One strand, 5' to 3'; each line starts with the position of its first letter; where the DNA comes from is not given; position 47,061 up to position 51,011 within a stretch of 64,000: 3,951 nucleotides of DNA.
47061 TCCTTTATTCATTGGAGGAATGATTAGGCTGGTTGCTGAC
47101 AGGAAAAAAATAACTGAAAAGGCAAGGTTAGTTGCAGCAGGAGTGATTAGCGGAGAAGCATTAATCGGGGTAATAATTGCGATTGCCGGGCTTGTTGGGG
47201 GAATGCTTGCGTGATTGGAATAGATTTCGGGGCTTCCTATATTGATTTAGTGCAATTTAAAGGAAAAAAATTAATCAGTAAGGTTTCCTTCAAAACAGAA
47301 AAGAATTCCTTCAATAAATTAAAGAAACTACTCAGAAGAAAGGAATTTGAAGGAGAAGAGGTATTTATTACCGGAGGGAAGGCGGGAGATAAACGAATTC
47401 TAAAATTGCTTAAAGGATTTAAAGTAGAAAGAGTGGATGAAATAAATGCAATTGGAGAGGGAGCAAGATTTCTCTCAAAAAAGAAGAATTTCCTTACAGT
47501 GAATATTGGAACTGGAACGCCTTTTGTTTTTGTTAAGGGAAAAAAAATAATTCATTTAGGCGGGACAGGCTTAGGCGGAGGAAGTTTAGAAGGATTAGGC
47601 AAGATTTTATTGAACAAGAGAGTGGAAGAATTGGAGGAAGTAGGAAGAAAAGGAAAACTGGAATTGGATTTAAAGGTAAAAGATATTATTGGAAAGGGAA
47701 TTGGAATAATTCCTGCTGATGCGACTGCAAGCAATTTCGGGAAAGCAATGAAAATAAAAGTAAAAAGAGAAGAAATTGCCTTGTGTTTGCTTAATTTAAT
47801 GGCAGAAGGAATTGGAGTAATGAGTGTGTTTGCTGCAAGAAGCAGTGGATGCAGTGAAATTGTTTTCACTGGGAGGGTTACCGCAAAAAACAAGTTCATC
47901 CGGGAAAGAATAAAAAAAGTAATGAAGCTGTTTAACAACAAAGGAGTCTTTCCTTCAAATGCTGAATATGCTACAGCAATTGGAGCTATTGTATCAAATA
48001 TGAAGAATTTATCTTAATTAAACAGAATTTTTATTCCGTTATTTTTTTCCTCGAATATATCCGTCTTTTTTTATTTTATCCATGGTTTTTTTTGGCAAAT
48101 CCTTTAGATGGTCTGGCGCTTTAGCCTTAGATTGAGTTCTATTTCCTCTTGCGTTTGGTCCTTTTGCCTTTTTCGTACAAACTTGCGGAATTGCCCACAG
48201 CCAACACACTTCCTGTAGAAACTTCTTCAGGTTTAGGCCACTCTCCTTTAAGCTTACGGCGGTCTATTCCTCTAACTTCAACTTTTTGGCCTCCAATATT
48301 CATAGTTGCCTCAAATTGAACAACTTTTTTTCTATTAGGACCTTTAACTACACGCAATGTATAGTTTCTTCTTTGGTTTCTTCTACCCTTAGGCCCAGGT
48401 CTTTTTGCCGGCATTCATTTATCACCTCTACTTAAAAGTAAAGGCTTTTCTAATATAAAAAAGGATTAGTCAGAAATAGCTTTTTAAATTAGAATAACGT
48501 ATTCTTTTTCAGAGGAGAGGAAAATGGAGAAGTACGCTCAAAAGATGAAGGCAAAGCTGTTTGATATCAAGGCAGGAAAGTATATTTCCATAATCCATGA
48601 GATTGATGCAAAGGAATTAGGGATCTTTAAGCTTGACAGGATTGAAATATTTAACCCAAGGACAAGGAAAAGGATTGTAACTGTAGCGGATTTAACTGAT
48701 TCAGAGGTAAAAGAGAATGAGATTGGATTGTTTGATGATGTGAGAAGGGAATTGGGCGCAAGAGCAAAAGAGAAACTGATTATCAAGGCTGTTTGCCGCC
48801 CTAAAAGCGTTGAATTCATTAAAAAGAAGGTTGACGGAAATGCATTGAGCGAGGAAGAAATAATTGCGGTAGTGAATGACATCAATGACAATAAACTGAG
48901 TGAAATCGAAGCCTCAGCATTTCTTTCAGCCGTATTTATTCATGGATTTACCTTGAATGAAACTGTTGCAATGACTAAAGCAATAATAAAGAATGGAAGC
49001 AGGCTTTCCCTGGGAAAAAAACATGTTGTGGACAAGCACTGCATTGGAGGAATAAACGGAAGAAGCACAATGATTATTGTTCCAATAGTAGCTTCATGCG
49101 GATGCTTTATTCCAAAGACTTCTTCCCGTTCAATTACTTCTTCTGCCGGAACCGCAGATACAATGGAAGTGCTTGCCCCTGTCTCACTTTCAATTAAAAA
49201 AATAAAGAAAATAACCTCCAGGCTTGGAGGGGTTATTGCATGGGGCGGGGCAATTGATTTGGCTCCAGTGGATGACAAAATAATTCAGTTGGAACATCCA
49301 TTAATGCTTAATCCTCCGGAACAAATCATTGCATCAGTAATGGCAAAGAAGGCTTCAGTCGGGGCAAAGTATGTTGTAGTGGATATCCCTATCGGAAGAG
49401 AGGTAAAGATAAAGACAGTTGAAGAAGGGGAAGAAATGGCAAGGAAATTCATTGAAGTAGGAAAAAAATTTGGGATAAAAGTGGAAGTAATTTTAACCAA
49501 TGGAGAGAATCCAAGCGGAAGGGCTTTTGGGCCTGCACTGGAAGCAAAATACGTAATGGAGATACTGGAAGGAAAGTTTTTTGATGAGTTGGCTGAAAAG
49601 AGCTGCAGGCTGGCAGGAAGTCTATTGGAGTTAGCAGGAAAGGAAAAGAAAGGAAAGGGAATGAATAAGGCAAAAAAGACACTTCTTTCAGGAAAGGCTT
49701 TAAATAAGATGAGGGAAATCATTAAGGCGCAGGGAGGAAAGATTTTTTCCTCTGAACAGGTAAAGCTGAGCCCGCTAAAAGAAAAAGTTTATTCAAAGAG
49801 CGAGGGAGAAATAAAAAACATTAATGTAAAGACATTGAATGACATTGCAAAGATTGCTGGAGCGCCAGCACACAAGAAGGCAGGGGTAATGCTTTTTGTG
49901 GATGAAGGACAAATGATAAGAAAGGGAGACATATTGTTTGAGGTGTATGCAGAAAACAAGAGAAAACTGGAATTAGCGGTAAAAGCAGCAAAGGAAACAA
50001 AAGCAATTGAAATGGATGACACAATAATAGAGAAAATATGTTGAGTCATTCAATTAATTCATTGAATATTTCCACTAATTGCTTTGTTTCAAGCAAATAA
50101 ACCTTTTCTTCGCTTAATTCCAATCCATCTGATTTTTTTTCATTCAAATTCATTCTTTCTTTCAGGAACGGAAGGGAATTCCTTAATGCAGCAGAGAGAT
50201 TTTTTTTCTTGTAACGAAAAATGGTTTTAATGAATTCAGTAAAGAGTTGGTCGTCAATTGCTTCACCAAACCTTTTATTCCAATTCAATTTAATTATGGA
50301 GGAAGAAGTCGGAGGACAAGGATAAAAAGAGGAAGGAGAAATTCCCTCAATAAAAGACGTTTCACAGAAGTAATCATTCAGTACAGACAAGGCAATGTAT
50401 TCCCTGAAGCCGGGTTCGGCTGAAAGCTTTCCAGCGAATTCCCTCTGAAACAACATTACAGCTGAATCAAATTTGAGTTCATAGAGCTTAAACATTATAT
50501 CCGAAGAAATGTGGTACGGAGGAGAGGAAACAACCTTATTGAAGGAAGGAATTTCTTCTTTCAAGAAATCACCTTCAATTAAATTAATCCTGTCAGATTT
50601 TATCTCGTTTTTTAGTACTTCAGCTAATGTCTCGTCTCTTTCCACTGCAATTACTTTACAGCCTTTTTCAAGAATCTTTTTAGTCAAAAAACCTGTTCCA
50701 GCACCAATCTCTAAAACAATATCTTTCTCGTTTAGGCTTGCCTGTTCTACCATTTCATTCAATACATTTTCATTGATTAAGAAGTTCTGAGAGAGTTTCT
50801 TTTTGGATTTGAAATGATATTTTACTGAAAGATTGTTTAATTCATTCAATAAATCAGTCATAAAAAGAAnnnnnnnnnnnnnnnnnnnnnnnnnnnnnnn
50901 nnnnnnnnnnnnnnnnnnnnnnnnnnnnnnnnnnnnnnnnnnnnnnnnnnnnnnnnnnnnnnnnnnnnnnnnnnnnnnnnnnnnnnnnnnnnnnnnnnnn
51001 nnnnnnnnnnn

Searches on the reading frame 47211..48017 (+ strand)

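Call 31: search_protein_families(library=pfam, proteins=[window:47211-48017:+], max_evalue=0.00001)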
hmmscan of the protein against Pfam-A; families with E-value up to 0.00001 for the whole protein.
window:47211-48017:+ (268 aa): 1 family
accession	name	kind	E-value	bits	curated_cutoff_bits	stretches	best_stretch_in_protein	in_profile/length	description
PF03630.20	Fumble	-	1.2e-23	84.3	28.5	1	94-261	149-333/334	Fumble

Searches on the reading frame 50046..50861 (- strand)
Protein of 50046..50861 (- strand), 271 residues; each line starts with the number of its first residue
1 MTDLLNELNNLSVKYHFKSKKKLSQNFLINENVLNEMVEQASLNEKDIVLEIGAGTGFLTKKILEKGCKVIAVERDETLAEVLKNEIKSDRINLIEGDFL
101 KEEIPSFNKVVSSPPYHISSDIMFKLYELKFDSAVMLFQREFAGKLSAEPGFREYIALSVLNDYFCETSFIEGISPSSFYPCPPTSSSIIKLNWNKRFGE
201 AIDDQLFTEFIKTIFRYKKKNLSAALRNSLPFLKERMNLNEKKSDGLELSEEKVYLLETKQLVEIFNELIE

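Call 33: search_protein_families(library=pfam, proteins=[window:50046-50861:-], max_evalue=0.00001)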
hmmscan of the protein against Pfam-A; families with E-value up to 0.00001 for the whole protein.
window:50046-50861:- (271 aa): 2 families
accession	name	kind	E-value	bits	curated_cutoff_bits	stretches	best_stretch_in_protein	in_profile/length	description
PF00398.26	RrnaAD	-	5e-50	170.5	24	1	17-269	2-261/263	Ribosomal RNA adenine dimethylase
PF13649.12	Methyltransf_25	-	6.6e-07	30.4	27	1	49-114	1-73/97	Methyltransferase domain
